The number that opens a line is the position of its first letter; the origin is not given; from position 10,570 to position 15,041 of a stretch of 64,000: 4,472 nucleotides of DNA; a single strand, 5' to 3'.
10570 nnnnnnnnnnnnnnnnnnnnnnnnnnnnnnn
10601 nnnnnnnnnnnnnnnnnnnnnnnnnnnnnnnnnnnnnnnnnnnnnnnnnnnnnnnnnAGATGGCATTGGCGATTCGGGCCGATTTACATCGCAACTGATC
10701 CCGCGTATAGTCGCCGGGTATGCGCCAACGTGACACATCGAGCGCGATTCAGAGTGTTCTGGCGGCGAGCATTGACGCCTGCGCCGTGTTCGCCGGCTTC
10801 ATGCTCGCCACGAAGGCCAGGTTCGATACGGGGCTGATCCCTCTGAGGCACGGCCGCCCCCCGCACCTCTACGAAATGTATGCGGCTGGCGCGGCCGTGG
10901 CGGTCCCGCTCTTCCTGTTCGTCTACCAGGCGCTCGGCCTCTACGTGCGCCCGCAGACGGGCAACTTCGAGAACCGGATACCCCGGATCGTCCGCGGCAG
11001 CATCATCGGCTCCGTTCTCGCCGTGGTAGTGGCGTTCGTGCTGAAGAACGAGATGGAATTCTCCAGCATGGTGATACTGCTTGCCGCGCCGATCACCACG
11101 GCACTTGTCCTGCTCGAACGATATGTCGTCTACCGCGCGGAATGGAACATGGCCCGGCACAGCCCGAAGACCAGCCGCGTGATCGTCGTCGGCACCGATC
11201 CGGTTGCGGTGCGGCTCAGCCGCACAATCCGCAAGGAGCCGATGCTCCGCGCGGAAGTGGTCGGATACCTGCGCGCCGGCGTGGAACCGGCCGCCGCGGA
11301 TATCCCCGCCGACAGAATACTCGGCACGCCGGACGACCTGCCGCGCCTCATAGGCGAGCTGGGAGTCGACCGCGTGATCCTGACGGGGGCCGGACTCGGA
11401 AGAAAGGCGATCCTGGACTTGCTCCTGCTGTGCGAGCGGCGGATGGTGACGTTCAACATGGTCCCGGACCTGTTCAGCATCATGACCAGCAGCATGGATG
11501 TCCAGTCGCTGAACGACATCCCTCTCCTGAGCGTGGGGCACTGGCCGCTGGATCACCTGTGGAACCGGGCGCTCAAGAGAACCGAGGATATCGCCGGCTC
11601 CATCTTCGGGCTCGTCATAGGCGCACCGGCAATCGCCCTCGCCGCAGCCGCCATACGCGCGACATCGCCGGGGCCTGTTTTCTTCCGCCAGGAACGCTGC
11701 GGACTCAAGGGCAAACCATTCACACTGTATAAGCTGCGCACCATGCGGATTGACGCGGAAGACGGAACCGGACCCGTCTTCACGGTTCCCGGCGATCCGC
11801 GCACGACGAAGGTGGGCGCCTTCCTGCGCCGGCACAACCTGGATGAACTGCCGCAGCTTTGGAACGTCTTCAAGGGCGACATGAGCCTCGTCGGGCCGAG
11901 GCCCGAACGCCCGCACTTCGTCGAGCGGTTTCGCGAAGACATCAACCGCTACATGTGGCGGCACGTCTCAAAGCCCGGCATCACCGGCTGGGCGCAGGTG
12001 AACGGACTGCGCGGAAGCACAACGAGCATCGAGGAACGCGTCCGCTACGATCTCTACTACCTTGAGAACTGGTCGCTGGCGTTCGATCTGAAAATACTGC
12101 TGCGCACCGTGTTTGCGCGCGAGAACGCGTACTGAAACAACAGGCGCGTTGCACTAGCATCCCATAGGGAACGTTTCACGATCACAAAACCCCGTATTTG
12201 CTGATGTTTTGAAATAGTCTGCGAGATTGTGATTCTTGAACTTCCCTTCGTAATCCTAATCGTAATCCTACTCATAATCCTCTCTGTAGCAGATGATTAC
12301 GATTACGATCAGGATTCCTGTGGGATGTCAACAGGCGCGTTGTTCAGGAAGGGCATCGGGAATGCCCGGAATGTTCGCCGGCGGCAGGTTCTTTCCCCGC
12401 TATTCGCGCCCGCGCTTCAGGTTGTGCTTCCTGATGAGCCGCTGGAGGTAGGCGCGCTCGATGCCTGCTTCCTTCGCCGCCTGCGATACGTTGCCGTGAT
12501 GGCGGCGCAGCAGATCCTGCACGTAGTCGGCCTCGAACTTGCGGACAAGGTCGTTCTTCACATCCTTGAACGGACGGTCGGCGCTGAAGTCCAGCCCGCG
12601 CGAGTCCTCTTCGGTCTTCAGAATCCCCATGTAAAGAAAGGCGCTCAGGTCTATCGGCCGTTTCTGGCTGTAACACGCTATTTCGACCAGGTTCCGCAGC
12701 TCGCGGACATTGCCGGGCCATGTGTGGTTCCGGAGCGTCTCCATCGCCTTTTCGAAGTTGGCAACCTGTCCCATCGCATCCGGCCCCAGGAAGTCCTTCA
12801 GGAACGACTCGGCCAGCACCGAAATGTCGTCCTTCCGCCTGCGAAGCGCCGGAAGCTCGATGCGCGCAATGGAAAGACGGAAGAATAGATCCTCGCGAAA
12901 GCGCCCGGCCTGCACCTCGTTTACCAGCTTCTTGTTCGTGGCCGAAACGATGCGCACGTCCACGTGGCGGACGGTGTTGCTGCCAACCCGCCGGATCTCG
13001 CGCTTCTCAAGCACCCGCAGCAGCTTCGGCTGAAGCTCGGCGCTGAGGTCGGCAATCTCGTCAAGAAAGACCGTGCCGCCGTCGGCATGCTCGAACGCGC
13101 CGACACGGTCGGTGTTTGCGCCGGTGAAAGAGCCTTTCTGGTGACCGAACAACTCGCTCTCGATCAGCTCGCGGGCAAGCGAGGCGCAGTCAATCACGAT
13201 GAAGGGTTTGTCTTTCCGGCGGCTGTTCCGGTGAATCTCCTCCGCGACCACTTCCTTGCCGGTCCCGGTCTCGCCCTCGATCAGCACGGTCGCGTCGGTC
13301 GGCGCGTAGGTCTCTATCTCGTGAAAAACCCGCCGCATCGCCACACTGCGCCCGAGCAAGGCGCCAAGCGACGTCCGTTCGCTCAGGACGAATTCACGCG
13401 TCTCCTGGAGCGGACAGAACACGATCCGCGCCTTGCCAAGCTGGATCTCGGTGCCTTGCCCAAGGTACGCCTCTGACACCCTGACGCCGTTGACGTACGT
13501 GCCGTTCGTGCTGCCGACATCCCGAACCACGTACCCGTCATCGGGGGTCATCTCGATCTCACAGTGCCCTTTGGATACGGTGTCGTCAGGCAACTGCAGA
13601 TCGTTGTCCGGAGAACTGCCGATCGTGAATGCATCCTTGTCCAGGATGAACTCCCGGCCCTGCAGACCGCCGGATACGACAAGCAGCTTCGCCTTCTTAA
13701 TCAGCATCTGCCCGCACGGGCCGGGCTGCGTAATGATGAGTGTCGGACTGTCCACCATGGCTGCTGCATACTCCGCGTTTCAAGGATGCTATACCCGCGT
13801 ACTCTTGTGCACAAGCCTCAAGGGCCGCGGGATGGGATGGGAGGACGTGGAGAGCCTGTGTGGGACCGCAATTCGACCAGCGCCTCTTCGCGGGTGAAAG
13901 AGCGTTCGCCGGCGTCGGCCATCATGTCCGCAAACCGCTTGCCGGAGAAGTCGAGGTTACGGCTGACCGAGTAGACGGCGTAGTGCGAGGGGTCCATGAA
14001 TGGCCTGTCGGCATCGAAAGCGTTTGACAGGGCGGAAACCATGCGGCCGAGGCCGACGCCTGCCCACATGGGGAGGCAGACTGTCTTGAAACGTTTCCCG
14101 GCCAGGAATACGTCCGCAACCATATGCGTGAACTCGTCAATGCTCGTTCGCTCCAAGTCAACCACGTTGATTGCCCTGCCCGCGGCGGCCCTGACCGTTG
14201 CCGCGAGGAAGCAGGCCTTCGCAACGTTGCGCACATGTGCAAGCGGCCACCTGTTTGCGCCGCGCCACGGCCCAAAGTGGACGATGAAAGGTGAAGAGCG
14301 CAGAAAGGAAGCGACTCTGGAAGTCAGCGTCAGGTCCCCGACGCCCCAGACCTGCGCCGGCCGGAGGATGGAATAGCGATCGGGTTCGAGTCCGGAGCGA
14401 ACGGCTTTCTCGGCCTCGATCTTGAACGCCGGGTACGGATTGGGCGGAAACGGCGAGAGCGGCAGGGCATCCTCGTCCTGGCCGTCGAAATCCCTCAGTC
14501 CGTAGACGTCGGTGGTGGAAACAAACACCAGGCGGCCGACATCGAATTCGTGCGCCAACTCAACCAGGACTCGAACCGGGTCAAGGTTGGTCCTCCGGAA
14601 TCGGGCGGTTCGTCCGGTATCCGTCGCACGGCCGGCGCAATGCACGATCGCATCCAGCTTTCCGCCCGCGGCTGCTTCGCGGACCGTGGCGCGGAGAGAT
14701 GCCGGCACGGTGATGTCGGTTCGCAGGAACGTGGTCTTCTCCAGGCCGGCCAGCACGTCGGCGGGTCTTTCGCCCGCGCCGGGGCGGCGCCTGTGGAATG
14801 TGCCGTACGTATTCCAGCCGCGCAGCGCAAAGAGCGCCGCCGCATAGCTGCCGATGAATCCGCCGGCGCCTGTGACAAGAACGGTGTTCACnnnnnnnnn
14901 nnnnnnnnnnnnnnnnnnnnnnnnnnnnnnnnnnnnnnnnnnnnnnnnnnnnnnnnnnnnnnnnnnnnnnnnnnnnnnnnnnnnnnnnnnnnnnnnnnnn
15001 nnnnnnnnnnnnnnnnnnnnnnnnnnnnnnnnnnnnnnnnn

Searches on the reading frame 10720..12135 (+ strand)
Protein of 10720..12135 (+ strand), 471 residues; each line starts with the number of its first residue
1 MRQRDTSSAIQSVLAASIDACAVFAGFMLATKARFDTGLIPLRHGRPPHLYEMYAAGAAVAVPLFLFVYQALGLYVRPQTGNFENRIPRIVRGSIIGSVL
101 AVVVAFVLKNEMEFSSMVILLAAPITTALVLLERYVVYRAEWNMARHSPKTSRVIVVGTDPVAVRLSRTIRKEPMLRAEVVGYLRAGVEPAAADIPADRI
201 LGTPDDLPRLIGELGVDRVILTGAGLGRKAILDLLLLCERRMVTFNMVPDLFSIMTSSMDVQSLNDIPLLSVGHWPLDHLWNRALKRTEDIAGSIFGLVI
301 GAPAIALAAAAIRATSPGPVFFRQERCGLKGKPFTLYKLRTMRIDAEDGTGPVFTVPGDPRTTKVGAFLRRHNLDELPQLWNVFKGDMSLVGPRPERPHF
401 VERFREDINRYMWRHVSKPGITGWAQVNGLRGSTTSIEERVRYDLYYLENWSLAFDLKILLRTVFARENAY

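Call 4: search_protein_families(library=pfam, proteins=[window:10720-12135:+])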
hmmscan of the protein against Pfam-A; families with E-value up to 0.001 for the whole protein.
window:10720-12135:+ (471 aa): 2 families
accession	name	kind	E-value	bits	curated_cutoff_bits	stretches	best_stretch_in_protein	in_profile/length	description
PF02397.22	Bac_transf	-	1.7e-67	226.8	27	1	286-465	1-175/179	Bacterial sugar transferase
PF13727.12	CoA_binding_3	-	9.4e-10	39.2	25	1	70-249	1-175/175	CoA-binding domain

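Call 5: search_protein_families(library=ncbifam, proteins=[window:10720-12135:+])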
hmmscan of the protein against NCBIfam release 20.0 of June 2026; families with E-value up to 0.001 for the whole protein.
window:10720-12135:+ (471 aa): 10 families
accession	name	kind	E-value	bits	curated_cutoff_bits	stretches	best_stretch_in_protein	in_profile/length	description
TIGR03025.1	EPS_sugtrans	subfamily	2.4e-130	435.7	295.55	1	18-466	2-437/445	exopolysaccharide biosynthesis polyprenyl glycosylphosphotransferase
TIGR03023.1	WcaJ_sugtrans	equivalog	1.1e-128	430.4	410.75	1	18-466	2-445/453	undecaprenyl-phosphate glucose phosphotransferase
TIGR03013.1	EpsB_2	subfamily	4.1e-88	296.4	393.35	1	64-464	41-433/443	TIGR03013 family XrtA/PEP-CTERM system glycosyltransferase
NF007518.0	PRK10124.1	equivalog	3e-69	234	684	1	105-465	98-455/464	undecaprenyl-phosphate glucose phosphotransferase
TIGR03022.1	WbaP_sugtrans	subfamily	3.8e-69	234.1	403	2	358-464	345-446/456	undecaprenyl-phosphate galactose phosphotransferase WbaP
NF041877.1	EPS_EpsZ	equivalog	3.5e-56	190.8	800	1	98-464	87-449/459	exopolysaccharide biosynthesis polyisoprenyl-phosphate hexose-1-phosphate transferase EpsZ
NF050817.1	PolSacchBiosHfsE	equivalog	5e-52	177.2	750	1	58-464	52-456/467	polysaccharide biosynthesis protein HfsE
NF052601.1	undeca_RfbP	equivalog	6e-41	140.3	330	1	278-464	37-232/244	undecaprenyl-phosphate galactose phosphotransferase family protein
NF011751.0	PRK15204.1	equivalog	1.1e-33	116.5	907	1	89-464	89-466/476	undecaprenyl-phosphate galactose phosphotransferase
NF045514.1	glycotran_HepC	equivalog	2.4e-20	72.8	140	1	281-395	112-211/220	heterocyst development glycosyltransferase HepC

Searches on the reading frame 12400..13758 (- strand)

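Call 4: search_protein_families(library=pfam, proteins=[window:12400-13758:-])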
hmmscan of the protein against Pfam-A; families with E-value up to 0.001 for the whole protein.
window:12400-13758:- (452 aa): 8 families
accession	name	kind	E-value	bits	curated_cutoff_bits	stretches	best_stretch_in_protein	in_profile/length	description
PF00158.32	Sigma54_activat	-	1.3e-69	233.7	20.2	1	135-300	2-167/168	Sigma-54 interaction domain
PF14532.12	Sigma54_activ_2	-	2.9e-23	83.1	25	1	135-305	1-138/138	Sigma-54 interaction domain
PF00498.31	FHA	-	6e-20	71.9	20.7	1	45-108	2-67/67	FHA domain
PF16697.10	Yop-YscD_cpl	-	6.7e-17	62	33.2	1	27-116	2-92/94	Inner membrane component of T3SS, cytoplasmic domain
PF25601.1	AAA_lid_14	-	5.1e-14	52.3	27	1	306-365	1-60/87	AAA+ ATPase lid domain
PF07724.20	AAA_2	-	7.1e-08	33.1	27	1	157-285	5-134/166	AAA domain (Cdc48 subfamily)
PF07728.20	AAA_5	-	4.1e-07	30.5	22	1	158-276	2-123/139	AAA domain (dynein-related subfamily)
PF02954.25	HTH_8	-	1.9e-06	27.9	22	1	405-443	2-40/42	Bacterial regulatory protein, Fis family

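Call 5: search_protein_families(library=ncbifam, proteins=[window:12400-13758:-])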
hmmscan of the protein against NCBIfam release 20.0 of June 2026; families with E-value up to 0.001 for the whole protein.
window:12400-13758:- (452 aa): 34 families (the best 25 are shown)
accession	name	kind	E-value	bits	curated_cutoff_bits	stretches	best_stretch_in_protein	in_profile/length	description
NF003451.0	PRK05022.1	equivalog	1.2e-96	324.5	476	1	125-448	183-511/512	nitric oxide reductase transcriptional regulator NorR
TIGR01817.1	nifA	equivalog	3.1e-91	306.7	528.85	1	129-374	193-438/534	nif-specific transcriptional activator NifA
TIGR02329.1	propionate_PrpR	equivalog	2.2e-85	287.3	499.2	1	120-443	201-525/526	propionate catabolism operon regulatory protein PrpR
TIGR02915.1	PEP_resp_reg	equivalog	1.3e-84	284.6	502.6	1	119-448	125-445/445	PEP-CTERM-box response regulator transcription factor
TIGR01818.1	ntrC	equivalog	1.4e-84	284.6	558.6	1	128-443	130-461/463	nitrogen regulation protein NR(I)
NF041552.1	TF_PrdR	equivalog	1.6e-84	284.3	795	1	128-440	263-571/577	sigma-54 dependent transcriptional regulator PrdR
NF011953.0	PRK15424.1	equivalog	2.8e-83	280.4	703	1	123-446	210-535/538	propionate catabolism operon regulatory protein PrpR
NF038308.1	RNA_repair_RtcR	equivalog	3.8e-83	280.1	650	1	133-435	181-501/530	RNA repair transcriptional activator RtcR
NF008469.0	PRK11361.1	equivalog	4.9e-83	279.4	714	1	124-438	135-447/461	acetoacetate metabolism transcriptional regulator AtoC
TIGR02974.1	phageshock_pspF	equivalog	2.7e-80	270.1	443.55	1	134-366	1-234/336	phage shock protein operon transcriptional activator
NF050807.1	TransRegFlbDCaul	equivalog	2.9e-79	267.1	750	1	134-436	120-429/454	sigma-54-dependent transcriptional regulator FlbD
NF007689.0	PRK10365.1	equivalog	7.1e-78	262.3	760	1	133-362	140-369/441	sigma-54-dependent response regulator transcription factor ZraR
NF041946.1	LuxO_transreg_Vib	equivalog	1.3e-77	261.6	800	1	131-359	132-360/463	quorum-sensing sigma-54 dependent transcriptional regulator LuxO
NF041906.1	V4R_TF_MobR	exception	2.8e-77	260.5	999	1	134-444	234-543/544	phenol degradation transcriptional regulator MobR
NF011695.0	PRK15115.1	equivalog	3e-77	260.3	763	1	133-448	136-439/445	two-component system response regulator GlrR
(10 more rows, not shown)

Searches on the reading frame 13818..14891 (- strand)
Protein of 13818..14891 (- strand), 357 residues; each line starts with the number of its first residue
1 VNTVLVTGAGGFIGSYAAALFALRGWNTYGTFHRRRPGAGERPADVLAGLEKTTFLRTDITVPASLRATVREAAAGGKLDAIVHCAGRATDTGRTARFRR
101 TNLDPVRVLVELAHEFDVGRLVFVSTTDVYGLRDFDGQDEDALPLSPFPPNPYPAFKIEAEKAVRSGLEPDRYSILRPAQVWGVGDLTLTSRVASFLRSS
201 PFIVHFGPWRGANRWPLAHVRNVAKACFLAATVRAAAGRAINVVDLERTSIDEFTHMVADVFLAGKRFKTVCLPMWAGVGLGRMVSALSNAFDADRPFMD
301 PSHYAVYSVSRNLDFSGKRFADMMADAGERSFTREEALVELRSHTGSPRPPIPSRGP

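Call 4: search_protein_families(library=pfam, proteins=[window:13818-14891:-])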
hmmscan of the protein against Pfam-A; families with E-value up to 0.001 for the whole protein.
window:13818-14891:- (357 aa): 9 families
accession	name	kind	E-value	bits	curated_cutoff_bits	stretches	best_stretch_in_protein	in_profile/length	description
PF01370.27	Epimerase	-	3.2e-26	92.7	20.9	1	4-243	1-239/240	NAD dependent epimerase/dehydratase family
PF16363.11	GDP_Man_Dehyd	-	1.5e-11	44.8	27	1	5-165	1-165/332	GDP-mannose 4,6 dehydratase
PF01073.25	3Beta_HSD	-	2.2e-11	43.8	22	1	5-232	1-230/280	3-beta hydroxysteroid dehydrogenase/isomerase family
PF07993.18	NAD_binding_4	-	1.7e-08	34.3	20.1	1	51-183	61-209/258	Male sterility protein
PF04321.23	RmlD_sub_bind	-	2.9e-08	33.6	27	1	3-185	2-155/287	RmlD substrate binding domain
PF00106.31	adh_short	-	3.5e-07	30.4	26.6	1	3-99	2-97/195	short chain dehydrogenase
PF13561.12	adh_short_C2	-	2.7e-05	24.3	27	1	13-102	8-96/236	Enoyl-(Acyl carrier protein) reductase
PF08659.16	KR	-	0.00023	21.6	22.6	1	3-92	2-95/180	KR domain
PF13460.12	NAD_binding_10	-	0.00027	21.3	27.2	1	8-180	1-145/184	NAD(P)H-binding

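Call 5: search_protein_families(library=ncbifam, proteins=[window:13818-14891:-])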
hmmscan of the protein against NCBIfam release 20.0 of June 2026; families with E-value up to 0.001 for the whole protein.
window:13818-14891:- (357 aa): 24 families
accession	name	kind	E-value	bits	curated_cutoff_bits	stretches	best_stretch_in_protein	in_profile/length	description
NF042422.1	oxyalk_red_OleD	equivalog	5.5e-18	65.4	580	1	4-259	3-247/329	2-alkyl-3-oxoalkanoate reductase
NF005539.0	PRK07201.1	equivalog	3.3e-10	39.3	549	1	4-183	3-179/657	SDR family oxidoreductase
NF042423.1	oxyalk_red_Shew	equivalog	4e-10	39.3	580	1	2-194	9-187/331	2-alkyl-3-oxoalkanoate reductase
TIGR01746.1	Thioester-redct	subfamily_domain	6.8e-10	38.7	213.35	1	78-259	88-278/371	thioester reductase domain-containing protein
TIGR01179.1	galE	equivalog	2.4e-09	36.5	262.3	1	4-165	2-157/332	UDP-glucose 4-epimerase GalE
TIGR01181.1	dTDP_gluc_dehyt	equivalog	7.4e-08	31.8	365.1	1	4-166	2-164/321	dTDP-glucose 4,6-dehydratase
TIGR04180.1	EDH_00030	hypoth_equivalog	2e-07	30.4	475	1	4-262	1-256/297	NAD-dependent 4,6-dehydratase LegB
TIGR03466.1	HpnA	hypoth_equivalog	4.2e-07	29.2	367.65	1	3-290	2-272/327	hopanoid-associated sugar epimerase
TIGR01214.1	rmlD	equivalog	1.3e-05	24.5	224.05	1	3-184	1-153/285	dTDP-4-dehydrorhamnose reductase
NF041293.1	G6PDh_Azf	equivalog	3.2e-05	23.5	400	1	2-131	3-120/252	NAD-dependent glucose-6-phosphate dehydrogenase Azf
NF006123.0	PRK08267.1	equivalog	3.4e-05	23.2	261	1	1-89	2-89/261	SDR family oxidoreductase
NF005559.1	PRK07231.1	subfamily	4e-05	23.2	215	1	3-97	6-99/249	glucose 1-dehydrogenase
NF047420.2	EF_P_mod_YmfI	equivalog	6.2e-05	22.8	238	1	4-90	2-85/236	elongation factor P 5-aminopentanone reductase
NF004823.0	PRK06179.1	subfamily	6.4e-05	22.5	310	1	2-89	6-85/271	oxidoreductase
NF045894.1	PKS_plus_SDR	equivalog_domain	9.1e-05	20.2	1740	1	2-113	1158-1279/1515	type I polyketide synthase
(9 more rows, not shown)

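Call 23: search_solved_structures(query=window:13818-14891:-, max_evalue=0.001)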
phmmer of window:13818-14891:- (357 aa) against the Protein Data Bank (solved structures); distinct sequences matched with E-value up to 0.001: 19.
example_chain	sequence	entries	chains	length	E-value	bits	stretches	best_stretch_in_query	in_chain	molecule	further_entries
4lw8_A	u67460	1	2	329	3.3e-10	42.8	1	4-259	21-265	Putative epimerase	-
6kv9_A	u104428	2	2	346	2.8e-09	39.7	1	3-261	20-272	MoeE5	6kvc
3enk_A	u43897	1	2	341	4.2e-08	35.8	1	2-166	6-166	UDP-glucose 4-epimerase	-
1r66_A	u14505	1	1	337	4.8e-06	29.1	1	78-163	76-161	TDP-glucose-4,6-dehydratase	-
1r6d_A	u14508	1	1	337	5.8e-06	28.8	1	78-163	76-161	TDP-glucose-4,6-dehydratase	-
6zl6_A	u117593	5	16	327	8.2e-05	25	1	4-165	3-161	Epimerase domain-containing protein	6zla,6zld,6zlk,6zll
8shh_A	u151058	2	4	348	0.00015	24.2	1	4-158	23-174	dTDP-glucose 4,6-dehydratase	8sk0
6jkg_A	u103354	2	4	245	0.00019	23.8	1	79-232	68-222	Sterol-4-alpha-carboxylate 3-dehydrogenase, decarboxylating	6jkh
6zlj_A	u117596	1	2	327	0.0002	23.7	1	4-162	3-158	Epimerase domain-containing protein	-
1z45_A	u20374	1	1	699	0.00026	23.4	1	3-163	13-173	GAL10 bifunctional protein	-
1hzj_A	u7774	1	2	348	0.00039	22.8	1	3-172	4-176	UDP-GALACTOSE 4-EPIMERASE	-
1i3k_A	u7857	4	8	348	0.00043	22.7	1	3-172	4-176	UDP-GLUCOSE 4-EPIMERASE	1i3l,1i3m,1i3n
9hi2_A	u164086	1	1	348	0.00043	22.6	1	3-172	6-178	UDP-glucose 4-epimerase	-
9hi1_B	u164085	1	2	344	0.00043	22.6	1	3-172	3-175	UDP-glucose 4-epimerase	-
1ek5_A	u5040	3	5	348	0.00044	22.6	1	3-172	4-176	UDP-GALACTOSE 4-EPIMERASE | UDP-glucose 4-epimerase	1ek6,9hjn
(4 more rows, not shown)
